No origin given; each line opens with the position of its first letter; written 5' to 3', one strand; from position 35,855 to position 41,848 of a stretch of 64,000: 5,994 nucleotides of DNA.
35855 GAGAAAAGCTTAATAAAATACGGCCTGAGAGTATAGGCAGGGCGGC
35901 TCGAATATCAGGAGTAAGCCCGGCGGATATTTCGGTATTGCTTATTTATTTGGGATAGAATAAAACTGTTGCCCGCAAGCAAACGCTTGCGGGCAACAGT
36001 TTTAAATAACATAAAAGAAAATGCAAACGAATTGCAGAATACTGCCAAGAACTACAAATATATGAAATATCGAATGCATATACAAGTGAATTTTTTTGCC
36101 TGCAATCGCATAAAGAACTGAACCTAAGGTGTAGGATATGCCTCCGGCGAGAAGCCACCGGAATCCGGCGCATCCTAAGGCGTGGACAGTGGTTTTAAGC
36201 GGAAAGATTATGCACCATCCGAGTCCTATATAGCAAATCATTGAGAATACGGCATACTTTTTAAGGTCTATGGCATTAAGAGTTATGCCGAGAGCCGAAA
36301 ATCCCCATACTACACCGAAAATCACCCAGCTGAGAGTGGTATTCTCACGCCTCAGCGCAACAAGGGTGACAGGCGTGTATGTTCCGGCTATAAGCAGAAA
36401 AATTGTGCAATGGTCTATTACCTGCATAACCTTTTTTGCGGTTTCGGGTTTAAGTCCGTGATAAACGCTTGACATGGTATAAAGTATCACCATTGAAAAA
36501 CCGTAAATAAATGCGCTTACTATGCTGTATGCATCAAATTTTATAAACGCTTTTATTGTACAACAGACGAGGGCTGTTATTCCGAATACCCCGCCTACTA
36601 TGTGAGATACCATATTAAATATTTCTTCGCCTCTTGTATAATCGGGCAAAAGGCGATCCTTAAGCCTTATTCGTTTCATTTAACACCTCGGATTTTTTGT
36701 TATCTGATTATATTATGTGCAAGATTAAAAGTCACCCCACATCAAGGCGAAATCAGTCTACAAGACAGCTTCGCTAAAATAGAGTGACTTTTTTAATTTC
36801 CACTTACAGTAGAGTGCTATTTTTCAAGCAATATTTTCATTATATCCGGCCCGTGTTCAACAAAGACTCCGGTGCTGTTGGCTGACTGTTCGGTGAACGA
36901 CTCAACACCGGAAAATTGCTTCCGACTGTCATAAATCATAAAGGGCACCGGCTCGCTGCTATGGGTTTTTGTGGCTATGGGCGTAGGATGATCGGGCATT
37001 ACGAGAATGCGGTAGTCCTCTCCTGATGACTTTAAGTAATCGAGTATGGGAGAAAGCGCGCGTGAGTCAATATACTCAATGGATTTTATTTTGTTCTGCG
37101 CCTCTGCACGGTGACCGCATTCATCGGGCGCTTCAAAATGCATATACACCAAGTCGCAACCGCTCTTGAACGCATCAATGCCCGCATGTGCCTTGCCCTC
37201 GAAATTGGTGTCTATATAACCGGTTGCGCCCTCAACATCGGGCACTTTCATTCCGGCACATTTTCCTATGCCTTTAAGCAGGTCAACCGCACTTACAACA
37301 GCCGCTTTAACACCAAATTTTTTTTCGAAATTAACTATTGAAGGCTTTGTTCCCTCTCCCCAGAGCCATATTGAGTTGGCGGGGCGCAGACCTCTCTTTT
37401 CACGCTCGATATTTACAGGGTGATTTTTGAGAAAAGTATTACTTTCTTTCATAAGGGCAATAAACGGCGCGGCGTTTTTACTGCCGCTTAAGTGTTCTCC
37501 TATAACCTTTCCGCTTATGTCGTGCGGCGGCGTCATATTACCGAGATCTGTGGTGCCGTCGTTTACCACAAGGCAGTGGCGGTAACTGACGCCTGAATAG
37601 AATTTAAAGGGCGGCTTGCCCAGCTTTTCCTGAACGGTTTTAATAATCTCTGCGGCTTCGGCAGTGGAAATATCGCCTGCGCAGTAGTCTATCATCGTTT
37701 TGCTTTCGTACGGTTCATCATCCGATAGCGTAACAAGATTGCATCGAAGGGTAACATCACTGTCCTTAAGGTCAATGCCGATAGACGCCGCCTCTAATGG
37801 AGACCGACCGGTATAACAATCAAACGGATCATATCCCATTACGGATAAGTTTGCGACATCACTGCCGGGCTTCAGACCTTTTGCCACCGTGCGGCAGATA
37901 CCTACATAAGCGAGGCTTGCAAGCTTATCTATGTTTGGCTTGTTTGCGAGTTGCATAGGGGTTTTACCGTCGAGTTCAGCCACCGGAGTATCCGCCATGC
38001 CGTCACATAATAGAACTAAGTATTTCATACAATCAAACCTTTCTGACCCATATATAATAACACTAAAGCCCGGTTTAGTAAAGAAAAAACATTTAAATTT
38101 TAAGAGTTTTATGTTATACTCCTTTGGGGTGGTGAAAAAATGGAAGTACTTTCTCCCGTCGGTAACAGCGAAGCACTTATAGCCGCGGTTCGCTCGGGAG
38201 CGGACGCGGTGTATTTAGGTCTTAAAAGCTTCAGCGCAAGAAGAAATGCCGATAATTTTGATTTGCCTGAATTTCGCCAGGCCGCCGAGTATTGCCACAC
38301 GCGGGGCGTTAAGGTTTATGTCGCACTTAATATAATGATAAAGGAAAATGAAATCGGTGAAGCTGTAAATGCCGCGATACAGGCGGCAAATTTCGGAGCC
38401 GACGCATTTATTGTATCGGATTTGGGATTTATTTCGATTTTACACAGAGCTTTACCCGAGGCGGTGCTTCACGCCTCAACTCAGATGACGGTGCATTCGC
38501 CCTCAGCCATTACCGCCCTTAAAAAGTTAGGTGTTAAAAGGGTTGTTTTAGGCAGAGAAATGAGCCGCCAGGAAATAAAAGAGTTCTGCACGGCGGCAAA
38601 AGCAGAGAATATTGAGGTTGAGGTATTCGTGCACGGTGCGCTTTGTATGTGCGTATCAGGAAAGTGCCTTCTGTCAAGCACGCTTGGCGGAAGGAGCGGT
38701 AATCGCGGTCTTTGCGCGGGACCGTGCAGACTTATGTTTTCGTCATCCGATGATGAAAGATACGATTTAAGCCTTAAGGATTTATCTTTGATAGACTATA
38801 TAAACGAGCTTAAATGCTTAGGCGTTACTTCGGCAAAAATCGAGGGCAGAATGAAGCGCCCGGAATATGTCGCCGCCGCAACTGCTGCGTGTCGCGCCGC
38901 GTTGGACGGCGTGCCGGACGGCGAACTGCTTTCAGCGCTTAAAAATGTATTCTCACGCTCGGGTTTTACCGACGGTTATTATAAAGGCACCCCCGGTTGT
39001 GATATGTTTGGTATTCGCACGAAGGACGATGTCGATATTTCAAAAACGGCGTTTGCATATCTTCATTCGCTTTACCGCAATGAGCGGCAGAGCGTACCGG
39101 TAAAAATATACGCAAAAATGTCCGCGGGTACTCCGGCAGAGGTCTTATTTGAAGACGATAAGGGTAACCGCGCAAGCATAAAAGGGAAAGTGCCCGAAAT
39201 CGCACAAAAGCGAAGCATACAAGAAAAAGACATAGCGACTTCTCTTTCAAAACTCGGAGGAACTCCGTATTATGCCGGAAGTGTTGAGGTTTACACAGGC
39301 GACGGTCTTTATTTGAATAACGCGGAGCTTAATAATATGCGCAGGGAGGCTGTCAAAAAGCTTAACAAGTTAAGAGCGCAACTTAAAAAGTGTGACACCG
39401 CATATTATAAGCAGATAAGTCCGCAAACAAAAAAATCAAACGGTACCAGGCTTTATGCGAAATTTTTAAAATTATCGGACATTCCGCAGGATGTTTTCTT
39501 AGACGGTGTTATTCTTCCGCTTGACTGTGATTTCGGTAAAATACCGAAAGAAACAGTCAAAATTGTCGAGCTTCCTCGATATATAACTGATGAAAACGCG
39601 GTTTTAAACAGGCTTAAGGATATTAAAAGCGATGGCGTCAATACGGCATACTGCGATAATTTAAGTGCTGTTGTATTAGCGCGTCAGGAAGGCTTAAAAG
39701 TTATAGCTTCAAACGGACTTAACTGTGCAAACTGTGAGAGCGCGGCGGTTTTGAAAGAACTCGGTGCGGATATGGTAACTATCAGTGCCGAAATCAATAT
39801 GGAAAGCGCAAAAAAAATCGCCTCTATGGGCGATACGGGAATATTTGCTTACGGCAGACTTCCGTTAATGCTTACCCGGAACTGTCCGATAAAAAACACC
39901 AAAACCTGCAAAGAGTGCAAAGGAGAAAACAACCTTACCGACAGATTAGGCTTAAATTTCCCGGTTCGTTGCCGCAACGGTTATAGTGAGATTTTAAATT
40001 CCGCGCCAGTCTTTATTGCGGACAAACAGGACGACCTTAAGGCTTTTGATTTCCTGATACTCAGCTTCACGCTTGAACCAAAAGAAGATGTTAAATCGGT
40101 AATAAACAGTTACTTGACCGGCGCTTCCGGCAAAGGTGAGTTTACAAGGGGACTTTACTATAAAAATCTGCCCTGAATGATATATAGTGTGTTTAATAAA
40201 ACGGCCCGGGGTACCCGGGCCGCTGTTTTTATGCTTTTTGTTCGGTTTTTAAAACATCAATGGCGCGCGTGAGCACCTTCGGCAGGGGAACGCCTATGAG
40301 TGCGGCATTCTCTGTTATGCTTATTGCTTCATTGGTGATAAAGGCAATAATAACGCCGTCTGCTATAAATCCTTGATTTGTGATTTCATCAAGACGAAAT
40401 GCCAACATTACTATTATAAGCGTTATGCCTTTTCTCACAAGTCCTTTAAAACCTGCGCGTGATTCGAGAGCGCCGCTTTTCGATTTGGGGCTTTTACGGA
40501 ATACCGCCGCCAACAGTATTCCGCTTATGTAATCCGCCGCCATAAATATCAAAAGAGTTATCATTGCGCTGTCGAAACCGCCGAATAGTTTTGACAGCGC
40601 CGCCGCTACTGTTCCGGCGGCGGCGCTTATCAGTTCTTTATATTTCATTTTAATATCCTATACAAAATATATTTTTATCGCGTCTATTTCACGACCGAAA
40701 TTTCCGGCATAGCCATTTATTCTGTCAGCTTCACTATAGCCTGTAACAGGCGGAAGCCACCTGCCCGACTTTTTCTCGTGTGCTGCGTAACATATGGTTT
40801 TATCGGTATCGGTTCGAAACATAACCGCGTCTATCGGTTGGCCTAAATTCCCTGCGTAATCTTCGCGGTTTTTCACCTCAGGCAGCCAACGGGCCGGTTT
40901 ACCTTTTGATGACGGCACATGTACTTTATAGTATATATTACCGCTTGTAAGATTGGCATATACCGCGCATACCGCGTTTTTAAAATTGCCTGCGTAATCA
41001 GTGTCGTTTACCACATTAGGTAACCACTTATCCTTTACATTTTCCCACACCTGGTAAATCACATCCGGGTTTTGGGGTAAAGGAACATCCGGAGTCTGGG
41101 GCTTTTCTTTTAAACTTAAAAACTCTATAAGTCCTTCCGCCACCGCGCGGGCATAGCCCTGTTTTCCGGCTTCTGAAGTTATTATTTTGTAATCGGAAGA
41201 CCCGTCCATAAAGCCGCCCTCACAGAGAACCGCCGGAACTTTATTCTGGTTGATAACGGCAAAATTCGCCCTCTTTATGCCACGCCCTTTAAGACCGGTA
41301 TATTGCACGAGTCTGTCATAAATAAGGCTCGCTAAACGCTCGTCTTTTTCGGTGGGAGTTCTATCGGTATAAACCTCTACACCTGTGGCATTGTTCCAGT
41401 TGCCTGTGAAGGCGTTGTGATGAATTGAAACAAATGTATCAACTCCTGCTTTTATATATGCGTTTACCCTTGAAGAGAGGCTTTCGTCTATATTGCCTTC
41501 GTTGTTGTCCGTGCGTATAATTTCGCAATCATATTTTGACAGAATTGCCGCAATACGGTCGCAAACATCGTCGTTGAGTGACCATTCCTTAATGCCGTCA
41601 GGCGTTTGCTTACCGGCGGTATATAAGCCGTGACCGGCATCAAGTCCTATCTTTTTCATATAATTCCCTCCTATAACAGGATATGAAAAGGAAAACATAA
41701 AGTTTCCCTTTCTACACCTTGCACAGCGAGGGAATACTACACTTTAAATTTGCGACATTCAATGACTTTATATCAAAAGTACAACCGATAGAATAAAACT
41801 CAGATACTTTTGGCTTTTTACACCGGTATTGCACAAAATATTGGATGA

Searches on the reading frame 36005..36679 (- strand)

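Call 107: search_protein_families(library=pfam, proteins=[window:36005-36679:-], max_evalue=0.001)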
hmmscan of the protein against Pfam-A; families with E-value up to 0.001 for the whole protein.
window:36005-36679:- (225 aa): 1 family
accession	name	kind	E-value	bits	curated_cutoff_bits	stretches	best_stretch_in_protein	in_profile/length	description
PF03006.26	HlyIII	-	1.1e-40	140.1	26.2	1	17-217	4-224/224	Haemolysin-III related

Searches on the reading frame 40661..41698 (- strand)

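Call 107: search_protein_families(library=pfam, proteins=[window:40661-41698:-], max_evalue=0.001)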
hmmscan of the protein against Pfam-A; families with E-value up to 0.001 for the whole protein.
window:40661-41698:- (346 aa): 1 family
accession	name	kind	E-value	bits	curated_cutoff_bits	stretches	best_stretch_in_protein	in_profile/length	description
PF01520.23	Amidase_3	-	8.9e-38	130.5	27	1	17-191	1-173/174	N-acetylmuramoyl-L-alanine amidase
